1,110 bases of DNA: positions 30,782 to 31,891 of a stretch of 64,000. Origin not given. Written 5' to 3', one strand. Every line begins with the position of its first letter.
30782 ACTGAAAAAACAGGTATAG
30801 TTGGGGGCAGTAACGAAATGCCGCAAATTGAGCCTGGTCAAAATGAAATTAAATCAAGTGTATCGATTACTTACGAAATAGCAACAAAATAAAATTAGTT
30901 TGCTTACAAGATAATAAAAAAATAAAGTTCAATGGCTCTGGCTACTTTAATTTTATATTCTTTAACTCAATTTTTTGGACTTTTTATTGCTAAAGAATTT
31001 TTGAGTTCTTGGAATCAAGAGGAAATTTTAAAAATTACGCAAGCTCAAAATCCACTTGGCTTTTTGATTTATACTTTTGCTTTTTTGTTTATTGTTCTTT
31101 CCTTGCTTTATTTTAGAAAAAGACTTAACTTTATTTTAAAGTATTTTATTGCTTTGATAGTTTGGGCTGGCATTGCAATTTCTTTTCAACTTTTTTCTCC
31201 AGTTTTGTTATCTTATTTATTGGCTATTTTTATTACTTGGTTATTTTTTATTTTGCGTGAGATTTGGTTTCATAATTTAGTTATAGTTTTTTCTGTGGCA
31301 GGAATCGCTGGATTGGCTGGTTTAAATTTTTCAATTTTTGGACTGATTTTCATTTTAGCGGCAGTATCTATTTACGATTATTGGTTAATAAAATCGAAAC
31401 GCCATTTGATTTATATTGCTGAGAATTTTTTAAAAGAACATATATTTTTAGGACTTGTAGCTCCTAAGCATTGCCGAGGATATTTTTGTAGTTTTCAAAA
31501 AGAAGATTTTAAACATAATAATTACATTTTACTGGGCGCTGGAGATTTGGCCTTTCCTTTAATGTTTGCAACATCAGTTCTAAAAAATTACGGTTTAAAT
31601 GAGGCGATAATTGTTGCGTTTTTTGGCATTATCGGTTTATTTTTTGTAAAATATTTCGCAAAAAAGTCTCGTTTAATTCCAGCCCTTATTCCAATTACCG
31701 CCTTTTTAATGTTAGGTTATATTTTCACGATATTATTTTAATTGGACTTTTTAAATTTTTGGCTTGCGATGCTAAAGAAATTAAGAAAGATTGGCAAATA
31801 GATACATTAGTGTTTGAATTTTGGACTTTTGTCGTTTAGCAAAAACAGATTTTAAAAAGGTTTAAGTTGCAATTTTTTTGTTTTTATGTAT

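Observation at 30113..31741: SIMPL protein adjacent to a presenilin/SPP-type intramembrane aspartyl protease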

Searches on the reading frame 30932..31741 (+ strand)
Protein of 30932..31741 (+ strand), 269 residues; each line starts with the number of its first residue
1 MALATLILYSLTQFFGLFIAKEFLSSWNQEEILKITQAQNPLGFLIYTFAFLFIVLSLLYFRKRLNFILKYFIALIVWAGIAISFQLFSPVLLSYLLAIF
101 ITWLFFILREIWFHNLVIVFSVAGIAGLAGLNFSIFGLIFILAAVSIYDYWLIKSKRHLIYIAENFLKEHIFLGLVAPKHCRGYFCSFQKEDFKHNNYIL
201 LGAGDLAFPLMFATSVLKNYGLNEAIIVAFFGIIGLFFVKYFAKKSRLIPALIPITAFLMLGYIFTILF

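Call 3: search_protein_families(library=pfam, proteins=[window:30932-31741:+], max_evalue=1)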
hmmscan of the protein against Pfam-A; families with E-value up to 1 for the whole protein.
window:30932-31741:+ (269 aa): 1 family
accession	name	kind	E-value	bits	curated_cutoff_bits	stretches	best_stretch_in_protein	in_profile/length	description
PF06550.16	SPP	-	2.5e-12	47.3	23.9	1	31-268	22-279/283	Signal-peptide peptidase, presenilin aspartyl protease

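Call 4: search_protein_families(library=ncbifam, proteins=[window:30932-31741:+], max_evalue=1)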
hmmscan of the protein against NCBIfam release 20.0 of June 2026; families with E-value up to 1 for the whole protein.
window:30932-31741:+ (269 aa): 1 family
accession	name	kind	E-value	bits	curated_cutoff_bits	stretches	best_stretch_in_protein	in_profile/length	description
NF041679.1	IMP_arch_presen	equivalog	3.7e-14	52.9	125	1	7-266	4-279/281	presenilin family intramembrane aspartyl protease PSH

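Call 5: search_solved_structures(query=window:30932-31741:+, max_evalue=1, show_alignments=2)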
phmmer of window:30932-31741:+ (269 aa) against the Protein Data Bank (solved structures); distinct sequences matched with E-value up to 1: 1.
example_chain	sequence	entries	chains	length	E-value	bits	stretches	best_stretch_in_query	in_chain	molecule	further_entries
4hyc_A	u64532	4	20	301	4.6e-06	29.6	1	38-264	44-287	Putative uncharacterized protein | Uncharacterized protein PSH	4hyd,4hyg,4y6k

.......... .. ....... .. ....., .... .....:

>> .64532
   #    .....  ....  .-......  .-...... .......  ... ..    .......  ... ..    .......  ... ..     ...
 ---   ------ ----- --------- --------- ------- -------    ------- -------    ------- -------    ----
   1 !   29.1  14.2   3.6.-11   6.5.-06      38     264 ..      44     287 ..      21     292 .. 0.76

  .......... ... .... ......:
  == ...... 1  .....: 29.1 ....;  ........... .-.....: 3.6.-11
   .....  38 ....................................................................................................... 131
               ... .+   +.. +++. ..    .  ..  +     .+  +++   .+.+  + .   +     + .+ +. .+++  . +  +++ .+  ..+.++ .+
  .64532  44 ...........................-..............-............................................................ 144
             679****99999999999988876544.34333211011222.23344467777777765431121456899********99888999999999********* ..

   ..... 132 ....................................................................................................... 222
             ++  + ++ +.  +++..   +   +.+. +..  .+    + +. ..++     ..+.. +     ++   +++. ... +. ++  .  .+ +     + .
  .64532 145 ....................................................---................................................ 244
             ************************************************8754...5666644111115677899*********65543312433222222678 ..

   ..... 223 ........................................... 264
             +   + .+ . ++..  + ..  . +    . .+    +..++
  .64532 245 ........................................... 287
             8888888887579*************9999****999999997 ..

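Call 6: find_homologous_proteins(query=window:30932-31741:+)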
Query window:30932-31741:+ (269 aa): 9 proteins with E <= 0.001 among 6186 candidates.
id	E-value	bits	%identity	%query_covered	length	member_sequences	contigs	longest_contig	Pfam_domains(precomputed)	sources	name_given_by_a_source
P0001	8.8e-164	562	100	100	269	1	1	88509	PF06550.16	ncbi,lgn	-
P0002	1.7e-127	443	78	100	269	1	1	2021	PF06550.16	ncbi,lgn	-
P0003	2.4e-122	426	74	100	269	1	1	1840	PF06550.16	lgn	-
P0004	6.8e-104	365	65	100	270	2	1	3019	PF06550.16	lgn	-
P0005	3.2e-100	353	62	100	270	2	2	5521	PF06550.16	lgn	-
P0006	1.5e-91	325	58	100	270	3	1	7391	PF06550.16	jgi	jgi:presenilin-like A22 family membrane protease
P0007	1.4e-22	99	33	81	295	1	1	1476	PF06550.16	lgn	-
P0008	7.6e-19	86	35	58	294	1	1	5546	PF06550.16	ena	-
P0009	8.8e-16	76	32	59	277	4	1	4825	PF06550.16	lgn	-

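Call 9: find_related_loci(query=A1, collection=genome_contigs, flank=6000)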
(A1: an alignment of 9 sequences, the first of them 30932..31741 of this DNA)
Query A1 (269 aa) in genome_contigs; peptide patterns used: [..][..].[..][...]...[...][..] (x = any residue, [..] = any of these).
298 stretches matched a pattern; 275 encode a relative of the query (tblastn E <= 1e-3); the best 80 are kept; 80 distinct loci.
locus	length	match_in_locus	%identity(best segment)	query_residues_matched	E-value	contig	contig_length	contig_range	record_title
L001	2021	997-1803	78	1-269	1e-145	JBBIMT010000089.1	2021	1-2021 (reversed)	MAG: bacterium isolate AR170220_bin_239 NODE_7778_length_2021_cov_3.66843, whole genome shotgun sequence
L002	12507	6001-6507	35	99-268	2e-27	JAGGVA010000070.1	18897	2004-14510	MAG: bacterium isolate AUK088 PB_MBMC_042_c_000000000025, whole genome shotgun sequence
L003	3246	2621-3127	35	99-268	8e-27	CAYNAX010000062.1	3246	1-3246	MAG TPA_asm: uncultured Candidatus Saccharibacteria bacterium isolate binchicken_co6_202 genome assembly, contig: NODE_4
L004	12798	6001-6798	30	6-264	4e-26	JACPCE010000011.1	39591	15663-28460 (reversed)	MAG: Candidatus Woesearchaeota archaeon isolate NC_groundwater_275_Ag_S-0.2um_29_9 S5_GD2017_2_S2_scaffold_1074, whole g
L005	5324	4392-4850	34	114-264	7e-24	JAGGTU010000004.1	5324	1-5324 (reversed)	MAG: bacterium isolate AUK056 PB_MBMC_010_c_000000000010, whole genome shotgun sequence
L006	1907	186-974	34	8-268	2e-23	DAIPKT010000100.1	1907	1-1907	MAG TPA_asm: bacterium isolate CTOTU21511 NODE_16475_length_1907_cov_11.059935, whole genome shotgun sequence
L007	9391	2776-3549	33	25-264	4e-23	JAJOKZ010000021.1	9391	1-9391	MAG: Candidatus Paceibacterota bacterium isolate MAG-494 c_000000000279, whole genome shotgun sequence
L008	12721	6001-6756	32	9-258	5e-23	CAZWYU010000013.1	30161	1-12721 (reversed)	MAG TPA_asm: uncultured Candidatus Saccharibacteria bacterium isolate SRP067234_co1_81 genome assembly, contig: k99_6319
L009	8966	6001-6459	36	114-264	5e-23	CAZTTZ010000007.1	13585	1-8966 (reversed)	MAG TPA_asm: uncultured Candidatus Saccharibacteria bacterium isolate binchicken_co19_239 genome assembly, contig: NODE_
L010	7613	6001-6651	28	51-266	7e-23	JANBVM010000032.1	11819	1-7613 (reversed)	MAG: Patescibacteria group bacterium isolate AMOR_Bin_1762 NODE_34_length_11819_cov_33.559274, whole genome shotgun sequ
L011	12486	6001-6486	33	109-269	2e-22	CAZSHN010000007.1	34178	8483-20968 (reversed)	MAG TPA_asm: uncultured Candidatus Saccharibacteria bacterium isolate SRP332253_co2_170 genome assembly, contig: NODE_11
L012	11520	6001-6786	30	7-266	4e-22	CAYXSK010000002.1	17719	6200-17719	MAG TPA_asm: uncultured Candidatus Saccharibacteria bacterium isolate binchicken_co387_6 genome assembly, contig: NODE_3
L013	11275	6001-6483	31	109-268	2e-21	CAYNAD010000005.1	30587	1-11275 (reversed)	MAG TPA_asm: uncultured Candidatus Saccharibacteria bacterium isolate binchicken_co243_97 genome assembly, contig: NODE_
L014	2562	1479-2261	29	7-266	2e-21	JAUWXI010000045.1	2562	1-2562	MAG: Candidatus Parcubacteria bacterium isolate CSMAG_2680 CSMAG_2680_k141_690399_length_2562_cov_17.9839, whole genome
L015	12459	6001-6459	36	114-264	3e-21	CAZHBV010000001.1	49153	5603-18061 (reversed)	MAG TPA_asm: uncultured Candidatus Saccharibacteria bacterium isolate binchicken_co357_125 genome assembly, contig: NODE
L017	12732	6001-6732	31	31-269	2e-20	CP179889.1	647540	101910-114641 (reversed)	MAG: Candidatus Nealsonbacteria bacterium isolate ER8H12parc2 chromosome, complete genome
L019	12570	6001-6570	32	83-268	6e-20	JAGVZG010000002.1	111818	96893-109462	Candidatus Woesearchaeota archaeon isolate RIFCSPHIGHO2_02_FULL_30_43 rifcsphigho2_02_scaffold_132, whole genome shotgun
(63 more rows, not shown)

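Call 15: find_encoding_contigs(protein=P0006, flank=6000, max_places=3)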
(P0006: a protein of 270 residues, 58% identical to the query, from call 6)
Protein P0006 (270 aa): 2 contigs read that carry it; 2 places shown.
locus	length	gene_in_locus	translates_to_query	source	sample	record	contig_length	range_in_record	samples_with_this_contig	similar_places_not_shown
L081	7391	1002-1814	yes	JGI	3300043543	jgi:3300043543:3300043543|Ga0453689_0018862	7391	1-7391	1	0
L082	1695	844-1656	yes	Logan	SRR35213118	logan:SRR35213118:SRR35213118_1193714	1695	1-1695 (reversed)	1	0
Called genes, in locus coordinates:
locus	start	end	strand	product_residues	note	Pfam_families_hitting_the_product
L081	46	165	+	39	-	-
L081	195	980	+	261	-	PF04402:SIMPL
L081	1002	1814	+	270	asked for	PF06550:SPP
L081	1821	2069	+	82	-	-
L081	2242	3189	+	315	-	PF01784:DUF34_NIF3 (faint)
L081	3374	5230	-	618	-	PF00009:GTP_EFTU, PF10662:PduV-EutP (weak), PF22042:EF-G_D2 (weak), PF03144:GTP_EFTU_D2, PF14492:EFG_III, PF00679:EFG_C, PF06421:LepA_C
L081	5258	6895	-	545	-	PF03023:MurJ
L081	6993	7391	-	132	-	?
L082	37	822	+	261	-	PF04402:SIMPL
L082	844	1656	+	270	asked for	PF06550:SPP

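Call 16: find_encoding_contigs(protein=P0005, flank=6000, max_places=3)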
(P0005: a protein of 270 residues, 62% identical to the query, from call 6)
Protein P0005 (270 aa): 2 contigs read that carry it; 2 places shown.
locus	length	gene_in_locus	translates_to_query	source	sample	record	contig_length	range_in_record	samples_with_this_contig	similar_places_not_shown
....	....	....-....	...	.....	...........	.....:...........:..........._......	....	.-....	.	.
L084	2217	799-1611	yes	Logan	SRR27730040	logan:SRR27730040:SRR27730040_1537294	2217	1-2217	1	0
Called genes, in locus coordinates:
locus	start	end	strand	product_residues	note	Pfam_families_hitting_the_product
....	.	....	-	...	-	?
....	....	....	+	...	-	-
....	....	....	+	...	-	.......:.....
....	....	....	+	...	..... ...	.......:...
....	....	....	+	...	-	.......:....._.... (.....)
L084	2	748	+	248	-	?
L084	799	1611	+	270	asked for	PF06550:SPP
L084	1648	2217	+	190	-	?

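Call 18: search_protein_representatives(alignment_id=A1)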
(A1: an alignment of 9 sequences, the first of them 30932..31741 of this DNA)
Query: 9 sequences, 269 profile positions. Proteins with E-value up to 0.001 (for the whole library): 1505; up to 1e-10: 942; up to 1e-30: 220. The best 150 are listed.
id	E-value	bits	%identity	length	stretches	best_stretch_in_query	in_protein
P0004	4.1e-115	400.3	-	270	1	1-269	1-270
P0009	4.4e-83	295.2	-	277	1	2-269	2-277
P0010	3.8e-69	249.5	-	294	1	5-269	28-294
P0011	8.2e-69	248.5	-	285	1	5-269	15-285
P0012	1.4e-65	237.8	-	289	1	3-269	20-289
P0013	1.6e-63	231.1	-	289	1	12-269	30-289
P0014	2.5e-63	230.4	-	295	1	5-269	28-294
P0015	5.6e-61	222.8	-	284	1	6-269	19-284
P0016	2.5e-59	217.4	-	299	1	3-268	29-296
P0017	9.8e-59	215.4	-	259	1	8-267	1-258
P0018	1.0e-58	215.3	-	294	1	5-269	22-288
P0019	1.8e-58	214.5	-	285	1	5-266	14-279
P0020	1.1e-57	212.0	-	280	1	5-269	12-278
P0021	1.6e-57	211.4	-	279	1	3-268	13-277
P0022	3.4e-57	210.4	-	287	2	84-268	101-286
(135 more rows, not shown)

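Call 21: search_protein_families(library=pfam, alignment_id=A2, max_evalue=0.00001)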
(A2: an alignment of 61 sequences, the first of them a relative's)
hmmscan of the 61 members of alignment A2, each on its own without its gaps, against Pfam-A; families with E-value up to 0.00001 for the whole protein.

A. member 1, L002:3283-4233:+ (317 aa): 1 family
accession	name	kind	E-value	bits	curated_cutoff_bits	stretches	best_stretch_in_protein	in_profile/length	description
PF01784.24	DUF34_NIF3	-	5.5e-08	33.2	23.4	1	65-297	31-237/256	Duf34/NIF3 (NGG1p interacting factor 3)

B. families by the number of members that match (of 61 scanned): 29 families (the first 25 are shown)
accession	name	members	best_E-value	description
PF05559.16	DUF763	9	5.9e-134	Protein of unknown function (DUF763)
PF01784.24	DUF34_NIF3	8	1.7e-12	Duf34/NIF3 (NGG1p interacting factor 3)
PF00215.30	OMPdecase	7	1.6e-19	Orotidine 5'-phosphate decarboxylase / HUMPS family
PF16199.10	Radical_SAM_C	6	2.3e-21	Radical_SAM C-terminal domain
PF04055.27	Radical_SAM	6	2.4e-18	Radical SAM superfamily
PF08241.18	Methyltransf_11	5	3.5e-26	Methyltransferase domain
PF13649.12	Methyltransf_25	5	1.5e-24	Methyltransferase domain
PF13489.12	Methyltransf_23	5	1.5e-22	Methyltransferase domain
PF13847.12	Methyltransf_31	5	6.9e-20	Methyltransferase domain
PF08242.18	Methyltransf_12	5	6.5e-16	Methyltransferase domain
PF01209.24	Ubie_methyltran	5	5.3e-10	ubiE/COQ5 methyltransferase family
PF02353.26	CMAS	5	7.1e-09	Mycolic acid cyclopropane synthetase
PF01145.31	Band_7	4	5.8e-41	SPFH domain / Band 7 family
PF00768.25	Peptidase_S11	4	7.5e-18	D-alanyl-D-alanine carboxypeptidase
PF03734.19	YkuD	4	2.7e-13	L,D-transpeptidase catalytic domain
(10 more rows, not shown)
